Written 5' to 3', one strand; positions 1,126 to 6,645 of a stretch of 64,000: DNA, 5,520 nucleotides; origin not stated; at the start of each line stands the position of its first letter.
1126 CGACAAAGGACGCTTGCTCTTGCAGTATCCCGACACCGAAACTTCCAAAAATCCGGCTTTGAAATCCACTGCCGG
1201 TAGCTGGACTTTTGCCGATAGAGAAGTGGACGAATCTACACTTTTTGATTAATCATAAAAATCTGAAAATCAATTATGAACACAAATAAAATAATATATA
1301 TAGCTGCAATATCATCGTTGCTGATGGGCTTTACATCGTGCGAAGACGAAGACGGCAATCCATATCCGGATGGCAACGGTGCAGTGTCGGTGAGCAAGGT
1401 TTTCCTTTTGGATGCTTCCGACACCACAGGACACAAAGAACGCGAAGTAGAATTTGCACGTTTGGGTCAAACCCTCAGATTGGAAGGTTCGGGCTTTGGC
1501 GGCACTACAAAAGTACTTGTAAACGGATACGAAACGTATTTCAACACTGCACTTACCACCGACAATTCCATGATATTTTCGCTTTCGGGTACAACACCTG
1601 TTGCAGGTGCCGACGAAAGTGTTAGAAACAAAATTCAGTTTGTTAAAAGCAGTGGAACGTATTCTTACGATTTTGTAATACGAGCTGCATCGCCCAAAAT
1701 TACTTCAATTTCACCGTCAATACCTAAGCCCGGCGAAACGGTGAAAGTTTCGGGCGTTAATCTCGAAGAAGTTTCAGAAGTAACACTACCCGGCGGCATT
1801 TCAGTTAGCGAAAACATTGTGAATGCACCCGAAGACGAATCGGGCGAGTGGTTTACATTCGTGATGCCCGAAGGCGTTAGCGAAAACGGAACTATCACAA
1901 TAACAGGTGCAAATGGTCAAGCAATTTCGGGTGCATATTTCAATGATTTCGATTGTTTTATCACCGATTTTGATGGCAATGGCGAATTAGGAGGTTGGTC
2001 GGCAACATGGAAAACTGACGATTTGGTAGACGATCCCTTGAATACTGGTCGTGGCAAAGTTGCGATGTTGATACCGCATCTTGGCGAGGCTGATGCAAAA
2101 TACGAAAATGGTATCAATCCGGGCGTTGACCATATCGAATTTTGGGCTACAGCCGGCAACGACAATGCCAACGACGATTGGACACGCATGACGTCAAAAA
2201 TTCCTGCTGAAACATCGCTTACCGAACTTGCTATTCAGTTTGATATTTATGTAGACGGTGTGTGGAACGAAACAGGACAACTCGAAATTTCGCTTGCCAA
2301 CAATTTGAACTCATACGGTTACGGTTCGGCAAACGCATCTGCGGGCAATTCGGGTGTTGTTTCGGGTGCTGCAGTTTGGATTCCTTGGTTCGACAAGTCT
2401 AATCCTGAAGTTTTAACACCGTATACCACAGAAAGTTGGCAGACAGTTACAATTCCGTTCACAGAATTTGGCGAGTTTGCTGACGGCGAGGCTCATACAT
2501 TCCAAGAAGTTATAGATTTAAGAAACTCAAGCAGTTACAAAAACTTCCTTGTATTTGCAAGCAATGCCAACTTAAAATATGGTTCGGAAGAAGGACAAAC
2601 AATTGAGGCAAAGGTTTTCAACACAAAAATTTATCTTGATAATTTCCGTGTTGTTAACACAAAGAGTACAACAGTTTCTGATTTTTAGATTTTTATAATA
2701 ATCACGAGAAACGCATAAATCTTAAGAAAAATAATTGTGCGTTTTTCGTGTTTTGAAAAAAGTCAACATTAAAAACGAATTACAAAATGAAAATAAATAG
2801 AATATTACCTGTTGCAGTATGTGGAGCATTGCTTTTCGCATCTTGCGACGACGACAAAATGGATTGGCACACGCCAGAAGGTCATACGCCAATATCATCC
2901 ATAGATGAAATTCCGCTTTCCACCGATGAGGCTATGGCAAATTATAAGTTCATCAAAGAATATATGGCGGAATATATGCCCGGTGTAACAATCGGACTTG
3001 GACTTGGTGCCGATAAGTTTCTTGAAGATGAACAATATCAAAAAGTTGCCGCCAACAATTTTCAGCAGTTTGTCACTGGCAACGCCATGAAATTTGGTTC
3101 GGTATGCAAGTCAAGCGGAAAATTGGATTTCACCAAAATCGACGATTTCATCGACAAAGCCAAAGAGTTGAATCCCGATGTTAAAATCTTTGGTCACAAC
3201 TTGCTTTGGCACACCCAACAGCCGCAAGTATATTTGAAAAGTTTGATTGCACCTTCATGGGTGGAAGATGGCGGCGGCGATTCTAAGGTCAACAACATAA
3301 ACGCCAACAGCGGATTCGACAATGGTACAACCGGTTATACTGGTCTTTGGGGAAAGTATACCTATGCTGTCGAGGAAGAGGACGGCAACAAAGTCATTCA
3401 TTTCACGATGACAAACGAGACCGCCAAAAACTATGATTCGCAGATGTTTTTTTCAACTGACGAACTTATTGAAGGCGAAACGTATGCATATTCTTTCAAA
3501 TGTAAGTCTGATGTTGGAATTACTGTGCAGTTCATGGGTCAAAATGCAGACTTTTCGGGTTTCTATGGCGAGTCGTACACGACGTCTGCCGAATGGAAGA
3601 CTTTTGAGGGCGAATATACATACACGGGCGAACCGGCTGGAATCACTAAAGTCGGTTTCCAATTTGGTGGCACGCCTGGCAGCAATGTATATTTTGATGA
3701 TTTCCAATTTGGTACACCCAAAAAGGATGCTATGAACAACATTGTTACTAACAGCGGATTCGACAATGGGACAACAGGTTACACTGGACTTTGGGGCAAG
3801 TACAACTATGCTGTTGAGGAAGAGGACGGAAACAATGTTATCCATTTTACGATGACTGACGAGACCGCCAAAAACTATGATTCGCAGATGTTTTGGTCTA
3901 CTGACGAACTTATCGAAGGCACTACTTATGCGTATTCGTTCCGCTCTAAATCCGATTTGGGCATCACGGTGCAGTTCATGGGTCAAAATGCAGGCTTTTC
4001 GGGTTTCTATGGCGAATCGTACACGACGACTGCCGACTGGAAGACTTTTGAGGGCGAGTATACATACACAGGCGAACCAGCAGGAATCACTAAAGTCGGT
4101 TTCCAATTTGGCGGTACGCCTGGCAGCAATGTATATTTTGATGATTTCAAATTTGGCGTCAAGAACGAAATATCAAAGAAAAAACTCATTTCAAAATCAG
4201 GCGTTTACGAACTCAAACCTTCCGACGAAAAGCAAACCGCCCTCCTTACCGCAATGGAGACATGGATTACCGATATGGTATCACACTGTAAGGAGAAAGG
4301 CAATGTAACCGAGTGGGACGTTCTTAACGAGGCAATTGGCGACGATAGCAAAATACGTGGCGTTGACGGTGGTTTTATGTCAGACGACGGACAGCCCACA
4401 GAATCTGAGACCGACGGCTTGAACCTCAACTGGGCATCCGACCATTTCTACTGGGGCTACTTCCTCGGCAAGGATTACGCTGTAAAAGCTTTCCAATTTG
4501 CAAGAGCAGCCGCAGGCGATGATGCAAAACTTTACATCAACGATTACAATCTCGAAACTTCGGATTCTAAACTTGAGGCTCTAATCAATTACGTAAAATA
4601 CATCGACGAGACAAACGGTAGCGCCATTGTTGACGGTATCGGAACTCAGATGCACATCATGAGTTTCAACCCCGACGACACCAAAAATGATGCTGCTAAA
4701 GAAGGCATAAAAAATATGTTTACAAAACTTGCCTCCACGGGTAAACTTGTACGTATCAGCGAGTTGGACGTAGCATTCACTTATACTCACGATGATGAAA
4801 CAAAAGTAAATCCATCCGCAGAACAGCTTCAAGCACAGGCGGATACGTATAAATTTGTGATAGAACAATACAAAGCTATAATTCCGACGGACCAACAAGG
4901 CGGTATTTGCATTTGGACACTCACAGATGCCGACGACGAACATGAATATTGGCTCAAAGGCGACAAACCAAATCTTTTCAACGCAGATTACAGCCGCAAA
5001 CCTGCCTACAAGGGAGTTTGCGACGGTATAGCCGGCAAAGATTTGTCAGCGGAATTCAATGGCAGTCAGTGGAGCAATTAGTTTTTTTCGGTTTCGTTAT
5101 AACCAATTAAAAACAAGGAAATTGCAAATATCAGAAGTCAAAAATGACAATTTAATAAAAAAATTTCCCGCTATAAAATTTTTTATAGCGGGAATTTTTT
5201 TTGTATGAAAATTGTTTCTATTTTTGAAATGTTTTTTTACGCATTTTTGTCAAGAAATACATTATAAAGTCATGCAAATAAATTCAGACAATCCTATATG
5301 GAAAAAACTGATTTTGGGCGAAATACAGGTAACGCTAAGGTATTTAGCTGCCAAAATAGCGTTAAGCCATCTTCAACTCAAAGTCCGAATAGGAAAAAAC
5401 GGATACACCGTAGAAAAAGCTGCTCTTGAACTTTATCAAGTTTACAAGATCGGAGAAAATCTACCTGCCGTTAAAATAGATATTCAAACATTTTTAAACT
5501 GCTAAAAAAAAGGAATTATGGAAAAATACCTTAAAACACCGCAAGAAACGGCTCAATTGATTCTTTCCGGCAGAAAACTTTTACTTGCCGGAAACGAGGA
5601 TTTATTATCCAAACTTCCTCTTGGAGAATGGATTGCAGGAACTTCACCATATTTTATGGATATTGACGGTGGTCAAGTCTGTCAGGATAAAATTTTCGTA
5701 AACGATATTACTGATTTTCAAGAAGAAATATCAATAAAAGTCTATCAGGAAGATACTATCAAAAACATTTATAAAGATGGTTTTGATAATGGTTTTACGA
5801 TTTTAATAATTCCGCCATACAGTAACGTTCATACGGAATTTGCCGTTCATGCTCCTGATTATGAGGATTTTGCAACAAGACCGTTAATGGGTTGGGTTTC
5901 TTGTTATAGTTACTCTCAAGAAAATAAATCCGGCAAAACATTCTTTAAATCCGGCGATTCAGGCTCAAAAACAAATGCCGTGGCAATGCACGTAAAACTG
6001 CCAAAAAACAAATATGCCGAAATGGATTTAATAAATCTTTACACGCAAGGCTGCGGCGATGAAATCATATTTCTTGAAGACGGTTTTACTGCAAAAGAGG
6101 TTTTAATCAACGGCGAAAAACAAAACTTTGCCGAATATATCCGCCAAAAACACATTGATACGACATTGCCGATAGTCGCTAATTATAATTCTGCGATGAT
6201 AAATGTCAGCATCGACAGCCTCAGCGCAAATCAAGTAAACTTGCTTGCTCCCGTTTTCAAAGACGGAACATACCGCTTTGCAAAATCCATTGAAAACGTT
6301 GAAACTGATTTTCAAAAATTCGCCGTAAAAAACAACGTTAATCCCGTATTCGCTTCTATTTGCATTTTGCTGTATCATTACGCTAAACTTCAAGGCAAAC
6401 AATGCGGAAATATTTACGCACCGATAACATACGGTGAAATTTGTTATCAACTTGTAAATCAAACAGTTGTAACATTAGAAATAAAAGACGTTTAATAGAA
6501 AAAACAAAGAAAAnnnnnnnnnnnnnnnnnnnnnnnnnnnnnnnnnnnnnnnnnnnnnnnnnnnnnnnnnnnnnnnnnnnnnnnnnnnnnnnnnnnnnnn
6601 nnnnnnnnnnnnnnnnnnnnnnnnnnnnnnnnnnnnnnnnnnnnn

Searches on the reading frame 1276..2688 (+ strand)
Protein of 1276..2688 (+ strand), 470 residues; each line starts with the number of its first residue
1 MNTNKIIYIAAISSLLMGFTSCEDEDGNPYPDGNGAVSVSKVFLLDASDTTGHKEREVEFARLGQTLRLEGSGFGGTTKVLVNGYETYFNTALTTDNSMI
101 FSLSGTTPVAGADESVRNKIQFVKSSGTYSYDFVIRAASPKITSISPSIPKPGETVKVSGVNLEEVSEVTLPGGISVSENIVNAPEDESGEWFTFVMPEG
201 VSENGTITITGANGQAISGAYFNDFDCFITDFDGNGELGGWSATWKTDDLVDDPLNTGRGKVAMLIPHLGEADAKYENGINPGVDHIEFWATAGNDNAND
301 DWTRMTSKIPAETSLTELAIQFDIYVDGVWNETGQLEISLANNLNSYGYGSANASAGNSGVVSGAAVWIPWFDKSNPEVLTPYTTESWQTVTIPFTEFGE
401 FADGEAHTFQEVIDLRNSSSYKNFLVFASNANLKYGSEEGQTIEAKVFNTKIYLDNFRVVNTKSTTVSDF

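Call 8: search_protein_families(library=pfam, proteins=[window:1276-2688:+], max_evalue=0.001)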
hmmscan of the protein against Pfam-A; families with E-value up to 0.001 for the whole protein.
window:1276-2688:+ (470 aa): 2 families
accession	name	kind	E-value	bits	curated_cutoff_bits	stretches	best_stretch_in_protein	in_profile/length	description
PF18329.7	SGBP_B_XBD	-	1.3e-29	104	26.4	1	222-460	1-185/186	Surface glycan-binding protein B xyloglucan binding domain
PF01833.30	TIG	-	0.00072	19.9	20.9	0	140-218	1-77/84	IPT/TIG domain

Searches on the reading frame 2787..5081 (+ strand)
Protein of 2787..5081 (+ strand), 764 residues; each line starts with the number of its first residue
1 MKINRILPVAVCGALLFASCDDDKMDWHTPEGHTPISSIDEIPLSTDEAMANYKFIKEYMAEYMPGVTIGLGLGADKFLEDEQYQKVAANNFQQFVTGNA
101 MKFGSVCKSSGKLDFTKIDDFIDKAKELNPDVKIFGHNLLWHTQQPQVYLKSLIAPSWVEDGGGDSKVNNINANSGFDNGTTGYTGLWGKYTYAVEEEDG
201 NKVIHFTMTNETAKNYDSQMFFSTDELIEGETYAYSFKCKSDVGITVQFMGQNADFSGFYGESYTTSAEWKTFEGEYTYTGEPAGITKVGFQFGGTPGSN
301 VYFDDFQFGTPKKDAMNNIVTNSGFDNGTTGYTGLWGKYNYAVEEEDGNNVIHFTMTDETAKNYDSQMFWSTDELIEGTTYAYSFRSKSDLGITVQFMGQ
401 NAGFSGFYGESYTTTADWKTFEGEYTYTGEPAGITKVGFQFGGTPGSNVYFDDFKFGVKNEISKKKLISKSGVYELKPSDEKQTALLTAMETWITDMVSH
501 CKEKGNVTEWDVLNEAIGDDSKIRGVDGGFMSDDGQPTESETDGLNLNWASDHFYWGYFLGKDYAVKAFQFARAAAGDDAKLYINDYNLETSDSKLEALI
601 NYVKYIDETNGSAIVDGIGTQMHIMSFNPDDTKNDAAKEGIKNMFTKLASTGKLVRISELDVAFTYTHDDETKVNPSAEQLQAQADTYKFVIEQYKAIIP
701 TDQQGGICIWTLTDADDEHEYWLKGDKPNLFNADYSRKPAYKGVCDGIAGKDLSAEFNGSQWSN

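Call 8: search_protein_families(library=pfam, proteins=[window:2787-5081:+], max_evalue=0.001)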
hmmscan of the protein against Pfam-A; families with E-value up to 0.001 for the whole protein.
window:2787-5081:+ (764 aa): 2 families
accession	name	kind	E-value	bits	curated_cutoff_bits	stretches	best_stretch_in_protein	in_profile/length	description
PF00331.26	Glyco_hydro_10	-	6.1e-57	193.6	22.1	2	482-746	97-310/311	Glycosyl hydrolase family 10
PF02018.23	CBM_4_9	-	1.2e-13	52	25.9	2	170-293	2-129/136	Carbohydrate binding domain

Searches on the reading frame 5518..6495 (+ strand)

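Call 8: search_protein_families(library=pfam, proteins=[window:5518-6495:+], max_evalue=0.001)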
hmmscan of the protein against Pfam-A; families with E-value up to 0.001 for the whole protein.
window:5518-6495:+ (325 aa): 1 family
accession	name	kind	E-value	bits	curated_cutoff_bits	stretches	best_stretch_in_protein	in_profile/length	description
PF22396.1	DUF6976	-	1.5e-113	379.3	27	1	8-323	3-321/321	Family of unknown function (DUF6976)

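Call 37: search_protein_families(library=phrogs, proteins=[window:5518-6495:+], max_evalue=0.01)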
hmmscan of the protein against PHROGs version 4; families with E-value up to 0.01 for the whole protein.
window:5518-6495:+ (325 aa): 0 families
